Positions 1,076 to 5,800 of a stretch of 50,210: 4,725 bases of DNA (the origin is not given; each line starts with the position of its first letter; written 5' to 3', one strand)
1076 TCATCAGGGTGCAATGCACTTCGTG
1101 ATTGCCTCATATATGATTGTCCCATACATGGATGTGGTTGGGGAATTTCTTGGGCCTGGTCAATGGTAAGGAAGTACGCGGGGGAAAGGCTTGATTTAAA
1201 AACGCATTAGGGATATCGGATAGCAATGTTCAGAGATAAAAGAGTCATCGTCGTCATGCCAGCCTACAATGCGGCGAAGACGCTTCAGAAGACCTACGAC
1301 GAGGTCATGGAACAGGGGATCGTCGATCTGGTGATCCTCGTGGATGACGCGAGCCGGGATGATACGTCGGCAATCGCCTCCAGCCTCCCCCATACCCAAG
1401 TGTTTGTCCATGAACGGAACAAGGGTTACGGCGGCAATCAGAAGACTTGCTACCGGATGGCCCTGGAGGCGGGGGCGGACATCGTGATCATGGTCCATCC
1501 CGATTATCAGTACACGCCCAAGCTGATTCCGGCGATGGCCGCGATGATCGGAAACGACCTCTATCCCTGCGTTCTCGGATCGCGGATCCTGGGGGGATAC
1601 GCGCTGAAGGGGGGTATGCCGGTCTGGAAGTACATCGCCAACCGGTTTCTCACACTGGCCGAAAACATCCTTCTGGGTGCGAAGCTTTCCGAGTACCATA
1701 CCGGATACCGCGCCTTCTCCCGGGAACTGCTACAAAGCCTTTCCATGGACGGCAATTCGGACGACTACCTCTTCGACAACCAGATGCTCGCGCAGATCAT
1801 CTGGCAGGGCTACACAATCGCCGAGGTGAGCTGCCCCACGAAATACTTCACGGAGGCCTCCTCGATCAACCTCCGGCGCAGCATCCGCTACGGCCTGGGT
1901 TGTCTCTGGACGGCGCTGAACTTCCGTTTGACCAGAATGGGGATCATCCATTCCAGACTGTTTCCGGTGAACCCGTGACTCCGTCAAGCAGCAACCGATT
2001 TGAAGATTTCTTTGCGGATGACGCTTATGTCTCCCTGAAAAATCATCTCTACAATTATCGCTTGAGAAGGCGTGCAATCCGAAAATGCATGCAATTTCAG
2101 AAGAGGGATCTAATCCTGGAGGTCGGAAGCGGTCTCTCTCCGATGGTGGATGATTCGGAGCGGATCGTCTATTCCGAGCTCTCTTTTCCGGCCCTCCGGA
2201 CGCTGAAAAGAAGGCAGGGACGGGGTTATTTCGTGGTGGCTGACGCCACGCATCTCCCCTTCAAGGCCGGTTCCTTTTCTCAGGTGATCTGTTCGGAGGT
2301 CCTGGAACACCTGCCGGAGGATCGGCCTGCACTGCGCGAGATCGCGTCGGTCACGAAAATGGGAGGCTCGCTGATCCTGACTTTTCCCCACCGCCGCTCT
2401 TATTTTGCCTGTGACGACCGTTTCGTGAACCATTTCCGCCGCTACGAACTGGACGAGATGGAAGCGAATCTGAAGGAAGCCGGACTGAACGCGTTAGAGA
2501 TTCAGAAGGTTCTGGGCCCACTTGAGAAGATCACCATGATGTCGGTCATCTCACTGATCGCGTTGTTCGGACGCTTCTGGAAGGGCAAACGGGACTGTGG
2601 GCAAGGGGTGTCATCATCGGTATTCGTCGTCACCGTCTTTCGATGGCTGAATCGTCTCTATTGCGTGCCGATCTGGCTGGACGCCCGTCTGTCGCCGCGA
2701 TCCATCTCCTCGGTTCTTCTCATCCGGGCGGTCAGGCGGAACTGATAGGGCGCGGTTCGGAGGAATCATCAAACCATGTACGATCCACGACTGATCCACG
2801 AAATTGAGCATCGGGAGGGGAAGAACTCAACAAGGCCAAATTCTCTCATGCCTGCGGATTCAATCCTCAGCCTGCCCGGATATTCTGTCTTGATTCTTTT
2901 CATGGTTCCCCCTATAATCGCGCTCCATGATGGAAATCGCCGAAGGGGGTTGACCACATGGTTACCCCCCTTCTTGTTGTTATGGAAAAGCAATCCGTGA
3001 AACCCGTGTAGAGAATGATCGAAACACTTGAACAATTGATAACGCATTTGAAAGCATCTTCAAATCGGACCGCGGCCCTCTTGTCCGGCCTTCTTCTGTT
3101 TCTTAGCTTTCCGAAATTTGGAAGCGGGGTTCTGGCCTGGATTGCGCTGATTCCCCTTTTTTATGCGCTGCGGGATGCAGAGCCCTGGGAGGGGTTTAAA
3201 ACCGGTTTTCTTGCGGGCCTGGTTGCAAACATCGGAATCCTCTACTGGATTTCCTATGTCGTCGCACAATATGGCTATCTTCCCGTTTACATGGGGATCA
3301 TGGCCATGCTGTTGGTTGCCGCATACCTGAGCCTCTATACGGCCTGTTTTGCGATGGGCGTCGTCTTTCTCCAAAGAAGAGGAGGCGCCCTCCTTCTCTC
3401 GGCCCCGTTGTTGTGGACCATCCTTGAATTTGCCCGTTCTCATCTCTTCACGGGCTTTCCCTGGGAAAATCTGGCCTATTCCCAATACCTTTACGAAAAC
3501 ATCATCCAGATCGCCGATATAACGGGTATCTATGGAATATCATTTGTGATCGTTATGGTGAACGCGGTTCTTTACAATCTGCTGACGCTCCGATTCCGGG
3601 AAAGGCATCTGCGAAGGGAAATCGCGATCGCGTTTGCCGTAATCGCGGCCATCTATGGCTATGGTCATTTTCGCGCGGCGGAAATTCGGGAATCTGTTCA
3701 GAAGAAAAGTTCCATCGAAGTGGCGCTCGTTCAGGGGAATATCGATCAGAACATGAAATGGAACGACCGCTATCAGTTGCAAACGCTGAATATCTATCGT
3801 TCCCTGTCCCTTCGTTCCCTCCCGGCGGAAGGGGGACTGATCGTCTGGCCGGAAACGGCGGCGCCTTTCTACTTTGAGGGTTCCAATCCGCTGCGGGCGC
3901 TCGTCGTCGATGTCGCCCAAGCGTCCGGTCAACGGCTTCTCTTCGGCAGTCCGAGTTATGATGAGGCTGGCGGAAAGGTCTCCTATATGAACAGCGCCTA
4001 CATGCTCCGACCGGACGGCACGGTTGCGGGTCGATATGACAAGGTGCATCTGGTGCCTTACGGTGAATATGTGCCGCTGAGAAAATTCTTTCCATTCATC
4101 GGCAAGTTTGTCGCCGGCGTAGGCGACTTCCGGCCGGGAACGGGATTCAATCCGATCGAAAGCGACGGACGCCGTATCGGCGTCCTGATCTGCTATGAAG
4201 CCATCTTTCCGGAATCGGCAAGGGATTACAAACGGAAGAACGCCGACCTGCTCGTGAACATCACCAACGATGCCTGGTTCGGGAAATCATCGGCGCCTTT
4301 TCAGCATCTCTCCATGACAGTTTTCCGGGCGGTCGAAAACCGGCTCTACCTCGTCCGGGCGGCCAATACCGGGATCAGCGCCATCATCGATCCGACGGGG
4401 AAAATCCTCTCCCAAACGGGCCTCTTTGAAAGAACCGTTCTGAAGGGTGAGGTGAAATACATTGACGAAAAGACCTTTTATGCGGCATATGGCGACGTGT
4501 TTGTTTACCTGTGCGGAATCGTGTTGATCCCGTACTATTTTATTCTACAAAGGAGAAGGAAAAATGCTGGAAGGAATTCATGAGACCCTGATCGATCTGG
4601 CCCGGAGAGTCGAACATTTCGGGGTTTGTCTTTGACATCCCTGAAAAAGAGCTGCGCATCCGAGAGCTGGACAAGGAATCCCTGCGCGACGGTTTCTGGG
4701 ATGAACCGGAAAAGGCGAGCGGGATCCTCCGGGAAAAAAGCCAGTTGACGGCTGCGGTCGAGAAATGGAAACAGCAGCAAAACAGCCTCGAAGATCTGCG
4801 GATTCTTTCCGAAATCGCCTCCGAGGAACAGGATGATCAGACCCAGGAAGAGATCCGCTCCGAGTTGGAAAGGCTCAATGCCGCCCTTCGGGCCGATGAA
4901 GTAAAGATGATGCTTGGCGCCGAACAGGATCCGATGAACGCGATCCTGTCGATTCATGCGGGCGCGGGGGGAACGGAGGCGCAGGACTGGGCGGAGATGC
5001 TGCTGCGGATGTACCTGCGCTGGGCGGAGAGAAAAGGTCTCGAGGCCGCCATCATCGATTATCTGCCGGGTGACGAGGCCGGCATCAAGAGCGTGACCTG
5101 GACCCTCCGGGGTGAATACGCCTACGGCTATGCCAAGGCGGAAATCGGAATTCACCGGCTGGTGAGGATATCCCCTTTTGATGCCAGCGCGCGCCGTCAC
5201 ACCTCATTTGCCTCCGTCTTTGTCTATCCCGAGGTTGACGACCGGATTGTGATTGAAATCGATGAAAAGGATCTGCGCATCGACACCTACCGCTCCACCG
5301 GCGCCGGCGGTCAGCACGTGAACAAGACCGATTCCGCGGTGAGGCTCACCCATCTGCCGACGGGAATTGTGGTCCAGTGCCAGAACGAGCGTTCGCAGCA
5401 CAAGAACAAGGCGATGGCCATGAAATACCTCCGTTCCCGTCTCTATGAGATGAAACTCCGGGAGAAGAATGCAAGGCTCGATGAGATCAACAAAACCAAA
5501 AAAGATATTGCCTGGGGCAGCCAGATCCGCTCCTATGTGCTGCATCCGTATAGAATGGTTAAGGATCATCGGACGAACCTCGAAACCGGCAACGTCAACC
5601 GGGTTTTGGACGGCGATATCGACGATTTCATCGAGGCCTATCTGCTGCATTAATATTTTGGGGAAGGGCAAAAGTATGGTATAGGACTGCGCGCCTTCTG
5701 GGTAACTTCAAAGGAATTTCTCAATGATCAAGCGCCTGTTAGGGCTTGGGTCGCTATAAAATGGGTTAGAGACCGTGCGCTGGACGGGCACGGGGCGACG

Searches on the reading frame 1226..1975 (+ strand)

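Call 85: search_protein_families(library=pfam, max_evalue=0.00001, proteins=[window:1226-1975:+])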
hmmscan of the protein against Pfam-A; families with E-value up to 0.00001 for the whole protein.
window:1226-1975:+ (250 aa): 1 family
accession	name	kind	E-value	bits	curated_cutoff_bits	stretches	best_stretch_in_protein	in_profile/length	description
PF00535.33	Glycos_transf_2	-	1.1e-22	81.1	23.3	1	9-171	2-166/168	Glycosyl transferase family 2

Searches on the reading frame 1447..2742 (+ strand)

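Call 85: search_protein_families(library=pfam, max_evalue=0.00001, proteins=[window:1447-2742:+])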
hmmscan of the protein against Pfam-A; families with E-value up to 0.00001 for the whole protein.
window:1447-2742:+ (432 aa): 2 families
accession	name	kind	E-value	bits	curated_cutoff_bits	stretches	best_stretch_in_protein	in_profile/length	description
PF08241.18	Methyltransf_11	-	1.6e-13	51.5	21.2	1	227-311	4-95/95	Methyltransferase domain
PF13649.12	Methyltransf_25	-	7.6e-09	36.6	27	1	234-307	16-97/97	Methyltransferase domain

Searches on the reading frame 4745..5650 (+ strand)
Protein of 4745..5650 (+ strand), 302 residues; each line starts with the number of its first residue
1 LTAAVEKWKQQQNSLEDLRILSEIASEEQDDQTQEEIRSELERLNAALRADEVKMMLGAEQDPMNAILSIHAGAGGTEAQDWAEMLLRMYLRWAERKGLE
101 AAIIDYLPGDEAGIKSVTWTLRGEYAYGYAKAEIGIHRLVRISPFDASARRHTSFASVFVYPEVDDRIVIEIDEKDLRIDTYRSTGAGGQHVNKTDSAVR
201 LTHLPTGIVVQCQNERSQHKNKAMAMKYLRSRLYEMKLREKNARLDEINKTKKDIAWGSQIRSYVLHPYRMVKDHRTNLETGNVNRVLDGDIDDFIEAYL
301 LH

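Call 85: search_protein_families(library=pfam, max_evalue=0.00001, proteins=[window:4745-5650:+])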
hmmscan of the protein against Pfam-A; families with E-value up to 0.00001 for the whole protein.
window:4745-5650:+ (302 aa): 2 families
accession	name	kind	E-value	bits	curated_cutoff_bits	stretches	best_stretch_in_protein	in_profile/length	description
PF03462.23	PCRF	-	8.8e-48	163.1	24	1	3-158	36-194/194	PCRF domain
PF00472.26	RF-1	-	1.6e-45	154.2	35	1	167-276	2-116/116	RF-1 domain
